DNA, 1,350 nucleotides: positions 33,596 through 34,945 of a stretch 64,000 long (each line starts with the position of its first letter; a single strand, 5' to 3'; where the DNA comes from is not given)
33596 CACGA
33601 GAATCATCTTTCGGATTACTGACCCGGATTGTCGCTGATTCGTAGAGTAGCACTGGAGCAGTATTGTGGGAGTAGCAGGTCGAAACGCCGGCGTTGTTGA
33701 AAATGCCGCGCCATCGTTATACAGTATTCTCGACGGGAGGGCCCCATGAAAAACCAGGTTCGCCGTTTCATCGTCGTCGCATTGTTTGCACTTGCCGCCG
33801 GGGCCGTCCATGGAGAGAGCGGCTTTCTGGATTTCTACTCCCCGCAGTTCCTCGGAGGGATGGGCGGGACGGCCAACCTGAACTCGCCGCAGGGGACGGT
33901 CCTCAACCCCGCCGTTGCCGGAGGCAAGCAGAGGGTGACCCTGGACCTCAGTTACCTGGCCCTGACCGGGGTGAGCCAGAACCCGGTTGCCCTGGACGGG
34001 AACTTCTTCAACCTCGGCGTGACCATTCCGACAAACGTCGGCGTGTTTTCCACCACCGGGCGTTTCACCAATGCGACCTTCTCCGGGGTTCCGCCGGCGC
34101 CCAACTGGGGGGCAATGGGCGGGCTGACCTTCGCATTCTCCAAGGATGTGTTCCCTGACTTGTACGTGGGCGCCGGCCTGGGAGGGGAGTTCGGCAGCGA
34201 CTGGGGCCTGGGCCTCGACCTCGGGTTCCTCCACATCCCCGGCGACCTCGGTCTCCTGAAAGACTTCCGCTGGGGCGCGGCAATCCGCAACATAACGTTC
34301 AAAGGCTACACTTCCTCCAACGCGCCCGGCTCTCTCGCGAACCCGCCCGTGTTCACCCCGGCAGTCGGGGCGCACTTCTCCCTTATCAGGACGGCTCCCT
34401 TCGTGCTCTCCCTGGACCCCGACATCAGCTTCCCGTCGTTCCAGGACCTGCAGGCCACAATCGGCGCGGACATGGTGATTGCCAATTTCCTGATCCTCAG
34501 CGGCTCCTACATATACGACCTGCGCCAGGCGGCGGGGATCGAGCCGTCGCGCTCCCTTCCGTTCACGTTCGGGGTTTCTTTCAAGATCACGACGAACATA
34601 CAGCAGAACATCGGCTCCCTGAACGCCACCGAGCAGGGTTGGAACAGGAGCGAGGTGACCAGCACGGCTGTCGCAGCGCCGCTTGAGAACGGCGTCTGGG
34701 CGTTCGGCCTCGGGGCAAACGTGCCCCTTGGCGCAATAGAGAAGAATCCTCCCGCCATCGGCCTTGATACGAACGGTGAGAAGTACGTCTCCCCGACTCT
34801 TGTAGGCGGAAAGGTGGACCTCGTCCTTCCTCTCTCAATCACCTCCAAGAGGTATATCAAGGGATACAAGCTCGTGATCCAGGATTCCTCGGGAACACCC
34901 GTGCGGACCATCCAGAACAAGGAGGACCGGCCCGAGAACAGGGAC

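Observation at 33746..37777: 1343-aa protein joining an OM beta-barrel to an OmpA peptidoglycan-binding domain through eight Ig-like domains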

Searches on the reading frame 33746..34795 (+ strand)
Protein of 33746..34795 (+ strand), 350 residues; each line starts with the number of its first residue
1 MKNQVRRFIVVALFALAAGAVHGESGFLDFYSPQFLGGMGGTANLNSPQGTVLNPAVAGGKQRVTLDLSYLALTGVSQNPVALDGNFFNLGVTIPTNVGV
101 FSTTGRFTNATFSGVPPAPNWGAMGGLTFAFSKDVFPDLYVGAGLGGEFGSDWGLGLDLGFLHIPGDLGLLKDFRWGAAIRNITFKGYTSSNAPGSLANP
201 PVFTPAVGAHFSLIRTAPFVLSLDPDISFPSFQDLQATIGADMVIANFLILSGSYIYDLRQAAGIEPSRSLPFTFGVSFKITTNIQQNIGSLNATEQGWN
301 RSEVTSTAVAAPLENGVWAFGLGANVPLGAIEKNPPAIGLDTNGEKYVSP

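Call 7: search_protein_families(library=pfam, proteins=[window:33746-34795:+], max_evalue=10)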
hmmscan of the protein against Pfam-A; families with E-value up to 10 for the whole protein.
window:33746-34795:+ (350 aa): 0 families

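Call 17: search_solved_structures(query=A1, max_evalue=10)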
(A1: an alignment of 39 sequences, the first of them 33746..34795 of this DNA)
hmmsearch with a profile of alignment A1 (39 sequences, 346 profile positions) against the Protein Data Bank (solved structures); distinct sequences matched with E-value up to 10: 2.
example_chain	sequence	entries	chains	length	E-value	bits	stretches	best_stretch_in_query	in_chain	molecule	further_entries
3tix_B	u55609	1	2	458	0.19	14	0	223-298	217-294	Chromo domain-containing protein 1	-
2a1t_A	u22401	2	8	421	1.3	11.2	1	286-336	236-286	Acyl-CoA dehydrogenase, medium-chain specific, mitochondrial precursor | Medium-chain specific acyl-CoA dehydrogenase, mitochondrial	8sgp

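Call 22: predict_structure(alignment_id=A1)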
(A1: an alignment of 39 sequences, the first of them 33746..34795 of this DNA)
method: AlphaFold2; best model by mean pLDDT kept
length: 350 residues; sequences in the alignment: 39
mean_pLDDT: 84.6   pTM: 0.80
mean pLDDT of the five models: 84.6, 83.4, 82.7, 82.5, 81.1
residues with pLDDT >= 90: 182; 70-90: 103; 50-70: 58; < 50: 7
segments of 3 or more residues with pLDDT < 50: 18-23
pLDDT, mean of each block of 10 residues (from residue 1): 81 64 63 88 93 95 95 77 86 96 94 70 90 96 94 91 97 97 79 56 91 95 94 88 94 91 83 91 73 59 90 86 92 71 60
secondary structure, 60 per line:
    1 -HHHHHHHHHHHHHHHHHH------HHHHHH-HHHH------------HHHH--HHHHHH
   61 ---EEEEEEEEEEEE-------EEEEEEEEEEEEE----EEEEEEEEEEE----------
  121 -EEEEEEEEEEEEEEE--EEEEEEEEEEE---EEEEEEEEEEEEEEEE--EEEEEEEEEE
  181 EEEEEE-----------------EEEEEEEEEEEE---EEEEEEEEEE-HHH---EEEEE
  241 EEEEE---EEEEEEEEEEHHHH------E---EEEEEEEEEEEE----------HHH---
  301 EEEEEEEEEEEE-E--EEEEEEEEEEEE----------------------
elements in order: H2-19 H26-31 H33-36 H49-52 H55-60 E64-75 E83-95 E100-110 E122-136 E139-149 E153-168 E171-186 E204-215 E219-228 E236-245 E249-258 H259-262 E273-284 E301-312 E317-328

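Call 24: search_protein_representatives(alignment_id=A1)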
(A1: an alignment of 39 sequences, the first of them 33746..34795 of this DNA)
Query: 39 sequences, 346 profile positions. Proteins with E-value up to 0.001 (for the whole library): 432; up to 1e-10: 329; up to 1e-30: 227. The best 150 are listed.
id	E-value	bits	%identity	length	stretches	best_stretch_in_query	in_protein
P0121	1.4e-130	451.9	-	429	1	6-346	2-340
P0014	2.0e-129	448.1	-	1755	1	8-346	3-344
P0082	2.7e-126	437.8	-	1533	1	1-346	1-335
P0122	1.6e-125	435.2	-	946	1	1-346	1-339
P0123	6.4e-125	433.2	-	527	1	1-346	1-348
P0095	5.2e-121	420.4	-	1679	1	22-346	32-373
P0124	2.3e-120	418.2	-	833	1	7-346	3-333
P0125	1.6e-117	408.9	-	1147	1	10-346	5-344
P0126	1.7e-117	408.9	-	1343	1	13-346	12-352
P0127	1.5e-115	402.4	-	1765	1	14-346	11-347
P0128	4.4e-114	397.6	-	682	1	7-346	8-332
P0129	1.5e-110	386.0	-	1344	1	9-346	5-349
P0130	8.4e-108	377.0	-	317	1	8-312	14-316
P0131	3.4e-106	371.7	-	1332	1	1-346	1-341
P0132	1.1e-105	370.0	-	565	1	3-346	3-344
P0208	4.0e-68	246.5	-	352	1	1-336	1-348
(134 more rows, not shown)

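Call 25: fold_search(model_id=the predicted structure, library=pdb)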
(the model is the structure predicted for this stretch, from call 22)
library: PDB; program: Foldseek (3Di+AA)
matches with E <= 10: 1073; with E <= 0.001: 78
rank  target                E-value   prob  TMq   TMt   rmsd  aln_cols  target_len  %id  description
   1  8gl6_F                1.7e-08  1.00  0.60  0.58   7.5       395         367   12  The Type 9 Secretion System in vitro assembled, RemA-CTD substrate bound complex (released 2024-01-31)
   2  6h3i_F                1.2e-07  1.00  0.59  0.60   6.5       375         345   12  Structural snapshots of the Type 9 protein translocon (released 2018-11-07)
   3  3bry_A                4.1e-06  1.00  0.49  0.45   9.2       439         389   13  Crystal structure of the Ralstonia pickettii toluene transporter TbuX (released 2008-06-10)
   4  3pgs_A                5.1e-06  1.00  0.47  0.39  11.2       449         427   11  Phe3Gly mutant of EcFadL (released 2011-05-25)
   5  2r4l_A                7.4e-06  1.00  0.44  0.39  10.3       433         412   12  Crystal structure of the long-chain fatty acid transporter FadL mutant P34A (released 2008-09-16)
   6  2r89_A                9.7e-06  1.00  0.49  0.48   7.4       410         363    9  Crystal structure of the long-chain fatty acid transporter FadL mutant delta N3 (released 2008-09-23)
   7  3pgr                  1.0e-05  1.00  0.50  0.47   7.7       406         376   11  Asp348Arg mutant of EcFadL (released 2011-05-25)
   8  5onu_A                1.2e-05  1.00  0.34  0.36   9.6       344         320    9  Trimeric OmpU structure (released 2018-01-03)
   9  3pgs_B                1.5e-05  1.00  0.46  0.39  11.8       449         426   10  Phe3Gly mutant of EcFadL (released 2011-05-25)
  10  1t1l_A                1.7e-05  1.00  0.47  0.41  10.7       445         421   11  Crystal structure of the long-chain fatty acid transporter FadL (released 2004-06-15)
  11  2r8a_A                1.8e-05  1.00  0.47  0.46   8.0       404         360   10  Crystal structure of the long-chain fatty acid transporter FadL mutant delta N8 (released 2008-09-23)
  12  4fqe                  1.8e-05  1.00  0.28  0.47   7.6       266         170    9  KdgM porin (released 2013-06-26)
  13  2r88_A                2.0e-05  1.00  0.51  0.49   6.9       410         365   11  Crystal structure of the long-chain fatty acid transporter FadL mutant delta S3 kink (released 2008-09-23)
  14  7pge                  2.1e-05  1.00  0.33  0.51  15.2       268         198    9  copper transporter PcoB (released 2022-07-06)
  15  6z37                  2.4e-05  1.00  0.47  0.41  11.0       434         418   10  TodX monoaromatic hydrocarbon channel deltaS2 mutant (released 2020-11-04)
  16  1t16_A                2.7e-05  1.00  0.45  0.39  11.4       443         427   11  Crystal structure of the bacterial fatty acid transporter FadL from Escherichia coli (released 2004-06-15)
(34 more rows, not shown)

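Call 27: find_related_loci(query=A1, collection=genome_contigs, flank=10000)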
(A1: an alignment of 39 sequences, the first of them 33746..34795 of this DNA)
Query A1 (350 aa) in genome_contigs; peptide patterns used: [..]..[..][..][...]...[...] (x = any residue, [..] = any of these).
114 stretches matched a pattern; 72 encode a relative of the query (tblastn E <= 1e-3); 72 distinct loci.
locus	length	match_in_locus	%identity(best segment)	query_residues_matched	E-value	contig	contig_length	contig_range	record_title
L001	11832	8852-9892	82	1-350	0e+0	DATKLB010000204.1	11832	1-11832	MAG TPA_asm: Spirochaetia bacterium isolate SMAG_U14674 k141_2725520, whole genome shotgun sequence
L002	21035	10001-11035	75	1-350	7e-170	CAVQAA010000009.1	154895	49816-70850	MAG: uncultured Spirochaetota bacterium isolate MFD03726.bin.2.143 genome assembly, contig: contig_22488, whole genome s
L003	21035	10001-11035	77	1-350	1e-173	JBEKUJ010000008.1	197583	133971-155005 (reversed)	MAG: Spirochaetia bacterium isolate SPRUCE 579 SPRUCE_579_8, whole genome shotgun sequence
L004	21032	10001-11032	69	1-350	9e-149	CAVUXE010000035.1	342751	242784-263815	MAG: uncultured Spirochaetota bacterium isolate MFD04492.bin.2.86 genome assembly, contig: contig_15705, whole genome sh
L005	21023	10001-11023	56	1-350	9e-124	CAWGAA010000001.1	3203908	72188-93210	MAG: uncultured Spirochaetota bacterium isolate MFD04408.bin.1.18 genome assembly, contig: contig_23060, whole genome sh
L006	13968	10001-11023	54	1-350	3e-110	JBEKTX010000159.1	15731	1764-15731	MAG: Spirochaetia bacterium isolate SPRUCE 568 SPRUCE_568_159, whole genome shotgun sequence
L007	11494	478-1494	52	1-350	6e-109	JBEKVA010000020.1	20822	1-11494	MAG: Spirochaetia bacterium isolate SPRUCE 594 SPRUCE_594_20, whole genome shotgun sequence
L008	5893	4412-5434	52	1-350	2e-108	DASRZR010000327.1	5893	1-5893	MAG TPA_asm: Spirochaetia bacterium isolate SMAG_U14748 k141_4891457, whole genome shotgun sequence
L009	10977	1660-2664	51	9-350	4e-107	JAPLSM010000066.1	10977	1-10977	MAG: Spirochaetes bacterium isolate LacPavin_0920_SED5_MAG_67_21 LacPavin_0920_SED5_scaffold_3138879, whole genome shotg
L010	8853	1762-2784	52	1-350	3e-106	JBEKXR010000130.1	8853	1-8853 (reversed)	MAG: Spirochaetia bacterium isolate SPRUCE 656 SPRUCE_656_131, whole genome shotgun sequence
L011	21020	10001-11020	54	1-350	2e-104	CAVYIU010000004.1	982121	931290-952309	MAG: uncultured Spirochaetota bacterium isolate MFD01476.bin.2.126 genome assembly, contig: contig_11137, whole genome s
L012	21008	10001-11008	51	1-350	1e-104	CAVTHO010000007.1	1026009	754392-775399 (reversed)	MAG: uncultured Spirochaetota bacterium isolate MFD05942.bin.2.325 genome assembly, contig: contig_3547, whole genome sh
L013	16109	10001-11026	50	1-350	3e-103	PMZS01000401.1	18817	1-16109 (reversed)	MAG: Spirochaetaceae bacterium isolate fen_1364 73.20110800_E3D.78_contig_35665, whole genome shotgun sequence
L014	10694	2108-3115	51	1-350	2e-102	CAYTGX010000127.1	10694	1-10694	MAG TPA_asm: uncultured Spirochaetaceae bacterium isolate binchicken_co54_275 genome assembly, contig: NODE_11193_length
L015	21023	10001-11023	49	1-350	9e-99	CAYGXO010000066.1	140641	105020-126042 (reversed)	MAG TPA_asm: uncultured Spirochaetaceae bacterium isolate ERP119294_co2_1 genome assembly, contig: k141_4397628, whole g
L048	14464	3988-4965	32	30-350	5e-44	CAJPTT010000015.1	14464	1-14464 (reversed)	MAG: uncultured Treponema sp. isolate SRR9217474-mag-bin.1 genome assembly, contig: SRR9217474-mag-bin.1_148, whole geno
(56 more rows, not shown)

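Call 53: find_encoding_contigs(protein=P0208, flank=8000, max_places=3)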
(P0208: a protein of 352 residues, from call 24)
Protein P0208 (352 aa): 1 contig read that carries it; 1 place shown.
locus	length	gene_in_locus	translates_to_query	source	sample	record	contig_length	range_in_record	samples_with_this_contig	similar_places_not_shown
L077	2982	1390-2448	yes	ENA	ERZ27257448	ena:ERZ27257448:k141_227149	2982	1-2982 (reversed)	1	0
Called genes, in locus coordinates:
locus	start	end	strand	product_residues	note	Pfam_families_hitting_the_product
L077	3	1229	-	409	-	?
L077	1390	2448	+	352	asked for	-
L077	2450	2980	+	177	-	?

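Call 64: search_protein_families(library=pfam, alignment_id=A1, max_evalue=5)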
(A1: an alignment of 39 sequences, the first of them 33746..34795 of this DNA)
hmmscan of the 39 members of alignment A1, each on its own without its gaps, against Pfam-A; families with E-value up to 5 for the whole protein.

A. member 1, window:33746-34795:+ (350 aa): 0 families

B. families by the number of members that match (of 39 scanned): 10 families
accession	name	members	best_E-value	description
PF18990.6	DUF5723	5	0.076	Family of unknown function (DUF5723)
PF13505.12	OMP_b-brl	4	0.0072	Outer membrane protein beta-barrel domain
PF13726.12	Na_H_antiport_2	1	0.0045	Na+-H+ antiporter family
PF19366.4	DUF5942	1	0.043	Domain of unknown function (DUF5942)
PF13567.11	DUF4131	1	0.14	Domain of unknown function (DUF4131)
PF13043.11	DUF3903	1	0.19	Domain of unknown function (DUF3903)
PF17112.10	Tom6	1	0.21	Mitochondrial import receptor subunit Tom6, fungal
PF11135.13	DUF2888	1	0.21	Protein of unknown function (DUF2888)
PF14555.12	UBA_4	1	0.32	UBA-like domain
PF14239.11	RRXRR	1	0.43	RRXRR protein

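Call 72: find_homologous_proteins(query=L048:3892-7971:+, max_evalue=1e-10)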
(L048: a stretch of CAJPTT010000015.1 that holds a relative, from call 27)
Query L048:3892-7971:+ (1360 aa): 747 proteins with E <= 1e-10 among 8000 candidates; the best 120 are listed.
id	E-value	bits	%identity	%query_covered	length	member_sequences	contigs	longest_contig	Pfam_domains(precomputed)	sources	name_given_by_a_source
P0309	0.0e+0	2826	91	100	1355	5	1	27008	PF00691.26,PF13585.13,PF13750.13,PF13860.13,PF19077.7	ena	-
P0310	0.0e+0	2824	91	100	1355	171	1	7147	PF00691.26,PF13585.13,PF13750.13,PF13860.13,PF19077.7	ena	-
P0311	0.0e+0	2823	90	100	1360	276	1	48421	PF00691.26,PF13585.13,PF13750.13,PF13860.13,PF19077.7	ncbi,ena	-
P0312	0.0e+0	2798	89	100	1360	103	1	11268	PF00691.26,PF13585.13,PF13750.13,PF13860.13,PF19077.7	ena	-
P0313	0.0e+0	2740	87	100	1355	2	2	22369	PF00691.26,PF13585.13,PF13750.13,PF13860.13,PF19077.7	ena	-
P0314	0.0e+0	2733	86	100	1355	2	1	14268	PF00691.26,PF13585.13,PF13750.13,PF13860.13,PF19077.7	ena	-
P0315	0.0e+0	2725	87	100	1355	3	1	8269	PF00691.26,PF13585.13,PF13750.13,PF13860.13,PF19077.7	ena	-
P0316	0.0e+0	2655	85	100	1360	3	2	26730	PF00691.26,PF13585.13,PF13750.13,PF13860.13,PF19077.7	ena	-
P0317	0.0e+0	2652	85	100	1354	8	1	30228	PF00691.26,PF13585.13,PF13750.13,PF13860.13,PF19077.7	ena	-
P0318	0.0e+0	2643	86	100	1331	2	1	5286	PF00691.26,PF13585.13,PF13750.13,PF13860.13,PF19077.7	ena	-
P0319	0.0e+0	2639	84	100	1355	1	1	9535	PF00691.26,PF13585.13,PF13750.13,PF13860.13,PF19077.7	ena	-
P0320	0.0e+0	2620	84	100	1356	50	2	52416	PF00691.26,PF13585.13,PF13750.13,PF13860.13,PF05345.19,PF19077.7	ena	-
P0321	0.0e+0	2595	82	100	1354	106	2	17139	PF00691.26,PF13585.13,PF13750.13,PF13860.13,PF19077.7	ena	-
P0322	0.0e+0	2518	80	100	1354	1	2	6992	PF00691.26,PF13585.13,PF13750.13,PF13860.13,PF19077.7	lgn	-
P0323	0.0e+0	2511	79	100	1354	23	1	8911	PF00691.26,PF13585.13,PF13750.13,PF13860.13,PF19077.7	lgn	-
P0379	0.0e+0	1491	52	100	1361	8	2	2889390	PF00691.26,PF13585.13,PF13750.13,PF13860.13,PF19077.7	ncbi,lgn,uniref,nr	ncbi:FlgD immunoglobulin-like domain containing protein [Treponema pedis]|uniref:FlgD immunoglobulin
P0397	0.0e+0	1324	57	74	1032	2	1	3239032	PF00691.26,PF13585.13,PF13750.13,PF13860.13,PF19077.7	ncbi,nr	ncbi:gliding motility-associated C-terminal domain-containing protein [Brucepastera parasyntrophica]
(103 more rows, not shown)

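Call 73: find_encoding_contigs(protein=P0379, flank=10000, max_places=1)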
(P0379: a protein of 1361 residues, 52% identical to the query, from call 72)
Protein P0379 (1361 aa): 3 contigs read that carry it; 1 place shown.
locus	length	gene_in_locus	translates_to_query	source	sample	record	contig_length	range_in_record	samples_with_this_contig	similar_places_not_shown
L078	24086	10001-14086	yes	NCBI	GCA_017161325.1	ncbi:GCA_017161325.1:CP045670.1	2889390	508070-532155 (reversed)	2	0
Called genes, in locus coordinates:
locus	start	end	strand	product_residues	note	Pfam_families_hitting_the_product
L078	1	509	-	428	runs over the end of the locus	PF01595:CNNM, PF00571:CBS (faint), PF03471:CorC_HlyC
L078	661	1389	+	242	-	PF01048:PNP_UDP_1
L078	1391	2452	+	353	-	PF01761:DHQ_synthase, PF24621:DHQS_C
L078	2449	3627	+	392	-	PF00266:Aminotran_5, PF01212:Beta_elim_lyase (weak)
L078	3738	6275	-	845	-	PF03477:ATP-cone, PF00317:Ribonuc_red_lgN, PF02867:Ribonuc_red_lgC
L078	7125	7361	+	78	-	-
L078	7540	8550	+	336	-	PF13306:LRR_5, PF03382:DUF285 (faint), PF13306:LRR_5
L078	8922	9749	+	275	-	PF13277:YmdB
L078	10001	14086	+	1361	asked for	PF19077:Big_13 (faint), PF13750:Big_3_3 (faint), PF13585:CHU_C (weak), PF13860:FlgD_ig, PF00691:OmpA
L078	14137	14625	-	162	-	PF00582:Usp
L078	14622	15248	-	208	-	PF01813:ATP-synt_D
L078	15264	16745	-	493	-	PF02874:ATP-synt_ab_N, PF00006:ATP-synt_ab, PF22919:ATP-synt_VA_C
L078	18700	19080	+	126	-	-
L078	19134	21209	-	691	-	PF00664:ABC_membrane, PF00005:ABC_tran, PF02463:SMC_N (faint)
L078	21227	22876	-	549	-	PF13555:AAA_29 (faint), PF20720:nSTAND3 (faint), PF00004:AAA (faint), PF00005:ABC_tran, PF02463:SMC_N (faint), PF13191:AAA_16 (faint), PF13304:AAA_21, PF00005:ABC_tran, +1 more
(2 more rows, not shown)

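Call 74: find_encoding_contigs(protein=P0397, flank=8000, max_places=1)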
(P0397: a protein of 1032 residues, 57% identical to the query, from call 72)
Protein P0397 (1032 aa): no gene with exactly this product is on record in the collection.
